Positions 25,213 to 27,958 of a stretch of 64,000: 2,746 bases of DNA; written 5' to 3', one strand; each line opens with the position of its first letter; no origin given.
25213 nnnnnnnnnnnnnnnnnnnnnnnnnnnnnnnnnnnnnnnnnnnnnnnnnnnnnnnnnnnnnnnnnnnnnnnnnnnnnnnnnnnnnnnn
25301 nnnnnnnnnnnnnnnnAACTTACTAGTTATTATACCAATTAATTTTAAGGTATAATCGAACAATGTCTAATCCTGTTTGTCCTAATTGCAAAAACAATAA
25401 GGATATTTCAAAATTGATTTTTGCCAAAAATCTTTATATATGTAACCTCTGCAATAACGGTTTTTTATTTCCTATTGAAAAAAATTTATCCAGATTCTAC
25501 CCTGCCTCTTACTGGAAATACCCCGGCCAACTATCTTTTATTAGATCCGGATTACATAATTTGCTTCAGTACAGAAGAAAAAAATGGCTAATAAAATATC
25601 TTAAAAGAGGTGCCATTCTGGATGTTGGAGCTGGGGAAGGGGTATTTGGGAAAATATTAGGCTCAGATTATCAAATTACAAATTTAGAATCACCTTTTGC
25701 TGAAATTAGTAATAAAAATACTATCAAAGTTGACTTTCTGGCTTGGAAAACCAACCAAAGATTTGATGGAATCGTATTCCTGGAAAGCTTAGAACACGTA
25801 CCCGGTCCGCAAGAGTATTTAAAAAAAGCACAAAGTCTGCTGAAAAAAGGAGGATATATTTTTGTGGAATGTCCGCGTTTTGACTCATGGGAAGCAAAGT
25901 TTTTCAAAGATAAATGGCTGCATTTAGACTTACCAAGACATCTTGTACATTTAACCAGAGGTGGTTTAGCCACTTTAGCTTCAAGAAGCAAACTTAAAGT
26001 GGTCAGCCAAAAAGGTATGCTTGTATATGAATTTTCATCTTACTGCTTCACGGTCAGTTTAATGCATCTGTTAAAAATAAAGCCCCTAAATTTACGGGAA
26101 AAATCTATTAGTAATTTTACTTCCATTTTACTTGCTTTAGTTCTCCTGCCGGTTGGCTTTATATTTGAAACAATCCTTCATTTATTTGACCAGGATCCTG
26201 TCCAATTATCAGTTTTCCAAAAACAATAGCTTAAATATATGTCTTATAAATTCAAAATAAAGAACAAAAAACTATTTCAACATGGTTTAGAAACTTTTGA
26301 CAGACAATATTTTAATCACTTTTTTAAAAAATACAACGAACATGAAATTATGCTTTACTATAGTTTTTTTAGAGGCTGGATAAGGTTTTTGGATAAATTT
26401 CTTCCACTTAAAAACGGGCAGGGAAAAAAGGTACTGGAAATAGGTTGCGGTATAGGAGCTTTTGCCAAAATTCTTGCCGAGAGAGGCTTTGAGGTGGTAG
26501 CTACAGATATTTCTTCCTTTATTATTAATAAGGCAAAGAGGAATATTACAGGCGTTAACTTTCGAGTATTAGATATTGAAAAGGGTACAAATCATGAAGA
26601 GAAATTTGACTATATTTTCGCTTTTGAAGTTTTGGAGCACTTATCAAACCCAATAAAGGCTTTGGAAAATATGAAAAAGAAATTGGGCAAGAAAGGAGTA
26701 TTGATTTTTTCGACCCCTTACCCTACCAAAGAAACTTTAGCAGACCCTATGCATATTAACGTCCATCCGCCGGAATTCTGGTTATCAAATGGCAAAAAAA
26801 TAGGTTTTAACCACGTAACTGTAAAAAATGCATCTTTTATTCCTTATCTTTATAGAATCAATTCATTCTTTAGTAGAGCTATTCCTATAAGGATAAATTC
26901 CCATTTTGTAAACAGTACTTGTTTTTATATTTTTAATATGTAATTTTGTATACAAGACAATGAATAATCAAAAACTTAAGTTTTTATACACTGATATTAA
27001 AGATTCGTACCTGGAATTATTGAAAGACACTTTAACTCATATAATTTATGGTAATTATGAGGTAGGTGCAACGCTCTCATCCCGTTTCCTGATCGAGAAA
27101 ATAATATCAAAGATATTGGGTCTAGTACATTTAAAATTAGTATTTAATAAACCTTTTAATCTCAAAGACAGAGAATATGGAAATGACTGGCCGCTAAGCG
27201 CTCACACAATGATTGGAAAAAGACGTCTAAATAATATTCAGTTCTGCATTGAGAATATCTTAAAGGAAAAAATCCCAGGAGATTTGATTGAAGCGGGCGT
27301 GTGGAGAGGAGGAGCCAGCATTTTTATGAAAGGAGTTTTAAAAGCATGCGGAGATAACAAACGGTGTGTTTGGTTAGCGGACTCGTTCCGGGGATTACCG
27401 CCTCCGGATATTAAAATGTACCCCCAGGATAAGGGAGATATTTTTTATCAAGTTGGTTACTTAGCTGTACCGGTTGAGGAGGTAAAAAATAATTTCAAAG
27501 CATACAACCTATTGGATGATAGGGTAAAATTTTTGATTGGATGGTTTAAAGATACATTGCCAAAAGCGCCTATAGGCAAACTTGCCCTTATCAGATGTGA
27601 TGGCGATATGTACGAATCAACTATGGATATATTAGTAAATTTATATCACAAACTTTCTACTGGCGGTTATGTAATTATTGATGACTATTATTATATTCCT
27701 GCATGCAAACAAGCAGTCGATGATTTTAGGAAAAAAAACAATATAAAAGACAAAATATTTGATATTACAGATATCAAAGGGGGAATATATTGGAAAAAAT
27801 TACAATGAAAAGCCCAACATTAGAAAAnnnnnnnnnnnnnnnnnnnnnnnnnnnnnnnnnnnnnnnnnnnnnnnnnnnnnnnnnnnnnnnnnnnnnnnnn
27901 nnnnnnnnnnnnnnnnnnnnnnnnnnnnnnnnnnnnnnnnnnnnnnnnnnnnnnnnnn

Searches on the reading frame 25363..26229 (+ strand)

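Call 39: search_protein_families(library=pfam, proteins=[window:25363-26229:+], max_evalue=0.001)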
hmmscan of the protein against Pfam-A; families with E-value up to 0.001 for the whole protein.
window:25363-26229:+ (288 aa): 5 families
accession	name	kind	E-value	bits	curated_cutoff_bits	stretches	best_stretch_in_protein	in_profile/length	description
PF13489.12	Methyltransf_23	-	8.6e-17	61.8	27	1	81-216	22-164/164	Methyltransferase domain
PF13847.12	Methyltransf_31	-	5.6e-07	29.8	27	1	85-172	7-113/145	Methyltransferase domain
PF08242.18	Methyltransf_12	-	7.8e-06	27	30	1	86-166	1-98/98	Methyltransferase domain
PF08241.18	Methyltransf_11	-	1.4e-05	26.1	21.2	1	86-168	1-95/95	Methyltransferase domain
PF13649.12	Methyltransf_25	-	0.00046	21.2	27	0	85-164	1-97/97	Methyltransferase domain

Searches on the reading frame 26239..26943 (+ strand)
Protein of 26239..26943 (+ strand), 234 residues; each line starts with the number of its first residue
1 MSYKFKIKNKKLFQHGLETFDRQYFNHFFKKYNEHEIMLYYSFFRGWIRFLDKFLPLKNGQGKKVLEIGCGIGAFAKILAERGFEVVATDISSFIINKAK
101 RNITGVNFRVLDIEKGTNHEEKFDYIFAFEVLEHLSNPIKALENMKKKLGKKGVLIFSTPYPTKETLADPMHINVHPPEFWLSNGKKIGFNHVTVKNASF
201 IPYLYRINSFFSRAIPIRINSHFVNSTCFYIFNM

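Call 39: search_protein_families(library=pfam, proteins=[window:26239-26943:+], max_evalue=0.001)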
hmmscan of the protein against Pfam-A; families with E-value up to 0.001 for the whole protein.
window:26239-26943:+ (234 aa): 17 families
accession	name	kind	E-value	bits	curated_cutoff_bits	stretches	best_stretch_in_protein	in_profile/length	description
PF13489.12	Methyltransf_23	-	3.9e-24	85.7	27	1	45-162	7-121/164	Methyltransferase domain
PF13847.12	Methyltransf_31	-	4.9e-20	72.1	27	1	61-165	3-116/145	Methyltransferase domain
PF08241.18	Methyltransf_11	-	4.6e-17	62.9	21.2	1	66-157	1-95/95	Methyltransferase domain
PF08242.18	Methyltransf_12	-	2.8e-16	60.5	30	1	66-155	1-98/98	Methyltransferase domain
PF13649.12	Methyltransf_25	-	1.4e-15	58.2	27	1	65-153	1-97/97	Methyltransferase domain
PF05219.18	DREV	-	6.5e-10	39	26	1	52-163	85-192/265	DREV methyltransferase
PF08003.17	Methyltransf_9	-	1.6e-08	34.3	23.8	1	47-159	104-219/315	Protein of unknown function (DUF1698)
PF05401.17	NodS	-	2.5e-07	31.2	24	1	57-160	39-147/201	Nodulation protein S (NodS)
PF02353.26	CMAS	-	2.4e-06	27.5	27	1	60-158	61-165/273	Mycolic acid cyclopropane synthetase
PF03848.20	TehB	-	7.6e-06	25.9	20.4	1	63-148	32-123/193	Tellurite resistance protein TehB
PF07021.18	MetW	-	8.1e-06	26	21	1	61-157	13-109/193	Methionine biosynthesis protein MetW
PF01728.25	FtsJ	-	1.3e-05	25.6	24.1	1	51-121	13-83/181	FtsJ-like methyltransferase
PF01739.24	CheR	-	1.7e-05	24.8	27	0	106-156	120-172/195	CheR methyltransferase, SAM binding domain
PF05175.20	MTS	-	0.00011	22.4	23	1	58-126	28-102/170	Methyltransferase small domain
PF05958.17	tRNA_U5-meth_tr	-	0.00016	21.3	23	1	56-107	196-247/357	tRNA (Uracil-5-)-methyltransferase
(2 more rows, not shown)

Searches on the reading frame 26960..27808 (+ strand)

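Call 39: search_protein_families(library=pfam, proteins=[window:26960-27808:+], max_evalue=0.001)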
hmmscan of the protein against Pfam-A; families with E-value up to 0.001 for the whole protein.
window:26960-27808:+ (282 aa): 2 families
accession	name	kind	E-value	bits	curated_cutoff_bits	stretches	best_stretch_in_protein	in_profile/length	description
PF05711.17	TylF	-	2.9e-97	325.5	23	1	15-280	2-264/264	Macrocin-O-methyltransferase (TylF)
PF13578.12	Methyltransf_24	-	3.8e-09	37.8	26.3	1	110-243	1-105/105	Methyltransferase domain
